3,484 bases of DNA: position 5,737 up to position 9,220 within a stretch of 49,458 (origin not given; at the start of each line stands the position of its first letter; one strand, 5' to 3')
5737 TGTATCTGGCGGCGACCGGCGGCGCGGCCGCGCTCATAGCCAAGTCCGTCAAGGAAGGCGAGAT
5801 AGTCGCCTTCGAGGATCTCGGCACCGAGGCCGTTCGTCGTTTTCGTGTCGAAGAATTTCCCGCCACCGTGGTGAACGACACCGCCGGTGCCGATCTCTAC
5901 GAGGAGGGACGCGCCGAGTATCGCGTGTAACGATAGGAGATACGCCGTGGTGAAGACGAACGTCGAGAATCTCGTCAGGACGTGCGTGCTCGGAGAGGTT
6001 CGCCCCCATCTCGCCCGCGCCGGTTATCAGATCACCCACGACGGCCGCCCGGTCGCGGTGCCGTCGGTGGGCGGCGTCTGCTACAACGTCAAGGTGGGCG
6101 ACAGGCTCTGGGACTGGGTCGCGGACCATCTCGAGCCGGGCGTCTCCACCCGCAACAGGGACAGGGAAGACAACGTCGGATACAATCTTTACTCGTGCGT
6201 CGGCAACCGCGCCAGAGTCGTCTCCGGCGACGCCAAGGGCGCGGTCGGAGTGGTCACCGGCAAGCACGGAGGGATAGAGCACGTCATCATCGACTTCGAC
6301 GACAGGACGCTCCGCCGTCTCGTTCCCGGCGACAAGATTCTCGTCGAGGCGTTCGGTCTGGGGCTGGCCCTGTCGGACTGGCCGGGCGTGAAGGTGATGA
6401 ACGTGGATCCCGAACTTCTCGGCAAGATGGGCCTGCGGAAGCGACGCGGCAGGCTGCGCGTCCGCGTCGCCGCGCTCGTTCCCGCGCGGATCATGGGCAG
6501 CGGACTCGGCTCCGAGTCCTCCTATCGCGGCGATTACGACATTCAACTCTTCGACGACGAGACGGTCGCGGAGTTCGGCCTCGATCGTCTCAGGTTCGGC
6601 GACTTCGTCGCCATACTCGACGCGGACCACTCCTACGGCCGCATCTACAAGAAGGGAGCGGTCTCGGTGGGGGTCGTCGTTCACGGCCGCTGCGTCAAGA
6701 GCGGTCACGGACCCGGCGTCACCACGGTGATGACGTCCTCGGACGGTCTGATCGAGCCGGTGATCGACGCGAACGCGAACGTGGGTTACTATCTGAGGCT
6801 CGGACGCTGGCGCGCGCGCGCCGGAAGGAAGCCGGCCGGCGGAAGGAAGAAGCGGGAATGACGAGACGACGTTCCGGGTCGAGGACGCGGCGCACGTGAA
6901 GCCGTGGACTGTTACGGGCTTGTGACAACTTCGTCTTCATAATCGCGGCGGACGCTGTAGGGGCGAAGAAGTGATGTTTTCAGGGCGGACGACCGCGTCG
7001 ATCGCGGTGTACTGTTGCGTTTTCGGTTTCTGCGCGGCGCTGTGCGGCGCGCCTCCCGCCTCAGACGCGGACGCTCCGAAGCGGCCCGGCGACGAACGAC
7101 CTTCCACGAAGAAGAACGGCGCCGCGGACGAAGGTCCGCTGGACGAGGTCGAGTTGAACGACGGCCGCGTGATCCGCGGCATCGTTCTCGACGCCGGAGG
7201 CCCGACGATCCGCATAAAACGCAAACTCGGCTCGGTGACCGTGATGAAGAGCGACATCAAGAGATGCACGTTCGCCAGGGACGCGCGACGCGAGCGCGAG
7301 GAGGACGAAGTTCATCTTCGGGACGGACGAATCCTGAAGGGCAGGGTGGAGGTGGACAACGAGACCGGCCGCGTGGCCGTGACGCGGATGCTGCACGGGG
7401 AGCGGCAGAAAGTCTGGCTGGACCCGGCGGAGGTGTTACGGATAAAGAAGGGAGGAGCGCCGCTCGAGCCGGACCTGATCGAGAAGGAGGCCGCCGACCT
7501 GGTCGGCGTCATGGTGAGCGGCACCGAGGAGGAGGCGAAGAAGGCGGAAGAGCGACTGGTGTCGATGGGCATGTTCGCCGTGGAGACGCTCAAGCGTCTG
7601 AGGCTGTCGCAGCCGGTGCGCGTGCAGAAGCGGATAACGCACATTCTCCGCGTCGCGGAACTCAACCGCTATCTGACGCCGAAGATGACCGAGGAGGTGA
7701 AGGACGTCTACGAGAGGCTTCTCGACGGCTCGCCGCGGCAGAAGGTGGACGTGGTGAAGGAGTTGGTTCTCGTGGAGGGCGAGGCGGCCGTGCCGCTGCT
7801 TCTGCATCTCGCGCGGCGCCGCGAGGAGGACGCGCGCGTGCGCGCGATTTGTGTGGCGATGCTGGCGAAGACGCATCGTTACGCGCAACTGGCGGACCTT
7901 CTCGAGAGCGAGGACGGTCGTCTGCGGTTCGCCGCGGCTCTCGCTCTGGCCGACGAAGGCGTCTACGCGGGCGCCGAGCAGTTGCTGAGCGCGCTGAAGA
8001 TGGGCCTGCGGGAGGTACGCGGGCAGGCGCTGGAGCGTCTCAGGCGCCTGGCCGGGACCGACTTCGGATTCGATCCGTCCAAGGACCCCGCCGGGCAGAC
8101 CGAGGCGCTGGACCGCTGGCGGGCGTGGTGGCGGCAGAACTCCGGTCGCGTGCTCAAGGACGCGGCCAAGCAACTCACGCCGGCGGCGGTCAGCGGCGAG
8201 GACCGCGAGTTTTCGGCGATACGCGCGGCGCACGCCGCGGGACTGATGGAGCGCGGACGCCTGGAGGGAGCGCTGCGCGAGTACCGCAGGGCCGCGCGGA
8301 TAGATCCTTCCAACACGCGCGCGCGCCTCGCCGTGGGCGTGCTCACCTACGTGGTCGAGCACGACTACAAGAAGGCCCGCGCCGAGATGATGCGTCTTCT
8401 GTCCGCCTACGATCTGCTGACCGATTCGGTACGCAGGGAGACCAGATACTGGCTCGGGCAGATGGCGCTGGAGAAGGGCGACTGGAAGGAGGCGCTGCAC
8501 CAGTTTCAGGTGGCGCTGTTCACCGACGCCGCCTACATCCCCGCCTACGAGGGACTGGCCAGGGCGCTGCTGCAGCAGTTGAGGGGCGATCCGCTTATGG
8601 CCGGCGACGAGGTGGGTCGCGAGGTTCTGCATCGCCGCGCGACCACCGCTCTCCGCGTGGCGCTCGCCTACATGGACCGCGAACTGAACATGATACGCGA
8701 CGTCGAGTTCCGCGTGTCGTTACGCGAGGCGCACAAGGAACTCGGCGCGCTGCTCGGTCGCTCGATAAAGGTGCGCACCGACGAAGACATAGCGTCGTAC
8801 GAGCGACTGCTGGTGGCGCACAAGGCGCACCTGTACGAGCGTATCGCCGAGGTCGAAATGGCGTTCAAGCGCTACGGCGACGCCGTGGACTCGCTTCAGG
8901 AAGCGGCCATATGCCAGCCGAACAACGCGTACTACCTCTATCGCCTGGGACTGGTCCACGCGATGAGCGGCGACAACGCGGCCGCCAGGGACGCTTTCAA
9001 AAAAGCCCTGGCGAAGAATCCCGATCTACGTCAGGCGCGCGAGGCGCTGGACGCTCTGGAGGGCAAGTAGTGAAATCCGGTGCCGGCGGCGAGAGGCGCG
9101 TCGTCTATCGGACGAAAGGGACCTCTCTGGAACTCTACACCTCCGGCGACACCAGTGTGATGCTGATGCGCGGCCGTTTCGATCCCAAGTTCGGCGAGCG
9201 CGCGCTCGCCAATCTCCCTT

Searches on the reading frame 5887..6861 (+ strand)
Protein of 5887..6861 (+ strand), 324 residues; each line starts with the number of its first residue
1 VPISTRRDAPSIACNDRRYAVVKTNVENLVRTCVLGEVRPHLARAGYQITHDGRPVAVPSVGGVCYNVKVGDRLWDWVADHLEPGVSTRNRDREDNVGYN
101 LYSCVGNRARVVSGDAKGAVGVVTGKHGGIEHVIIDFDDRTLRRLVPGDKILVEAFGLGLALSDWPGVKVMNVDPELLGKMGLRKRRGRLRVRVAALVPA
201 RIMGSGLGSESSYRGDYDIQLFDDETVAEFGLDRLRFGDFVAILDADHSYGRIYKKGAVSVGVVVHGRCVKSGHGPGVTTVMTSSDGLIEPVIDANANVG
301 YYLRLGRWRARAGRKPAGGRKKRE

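Call 83: search_protein_families(library=pfam, proteins=[window:5887-6861:+], max_evalue=0.00001)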
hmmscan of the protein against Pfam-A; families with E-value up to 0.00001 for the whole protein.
window:5887-6861:+ (324 aa): 2 families
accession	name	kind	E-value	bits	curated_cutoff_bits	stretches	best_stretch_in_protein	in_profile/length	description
PF14505.12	DUF4438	-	2.6e-54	183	24.9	1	47-178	1-134/135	Domain of unknown function (DUF4438), N-terminal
PF20999.2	DUF4438_C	-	5.3e-50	168.9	27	1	180-303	1-124/124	Domain of unknown function (DUF4438), C-terminal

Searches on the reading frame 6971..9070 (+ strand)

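Call 83: search_protein_families(library=pfam, proteins=[window:6971-9070:+], max_evalue=0.00001)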
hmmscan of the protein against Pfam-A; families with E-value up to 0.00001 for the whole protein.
window:6971-9070:+ (699 aa): 6 families
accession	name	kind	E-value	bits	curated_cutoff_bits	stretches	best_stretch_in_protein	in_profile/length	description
PF07719.23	TPR_2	-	1.9e-15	56.1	27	1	653-685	1-33/34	Tetratricopeptide repeat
PF13414.12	TPR_11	-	1.9e-14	53.5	26.8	0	426-458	5-37/42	TPR repeat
PF00515.34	TPR_1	-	5.4e-10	39.1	27.8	0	653-685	1-33/34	Tetratricopeptide repeat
PF13432.12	TPR_16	-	6.9e-08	33.2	32.7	1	626-685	4-63/65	Tetratricopeptide repeat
PF13428.12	TPR_14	-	1.1e-06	29.1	23.5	0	418-455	4-41/44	Tetratricopeptide repeat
PF14559.12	TPR_19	-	8.1e-06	26.5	25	0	425-478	1-53/68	Tetratricopeptide repeat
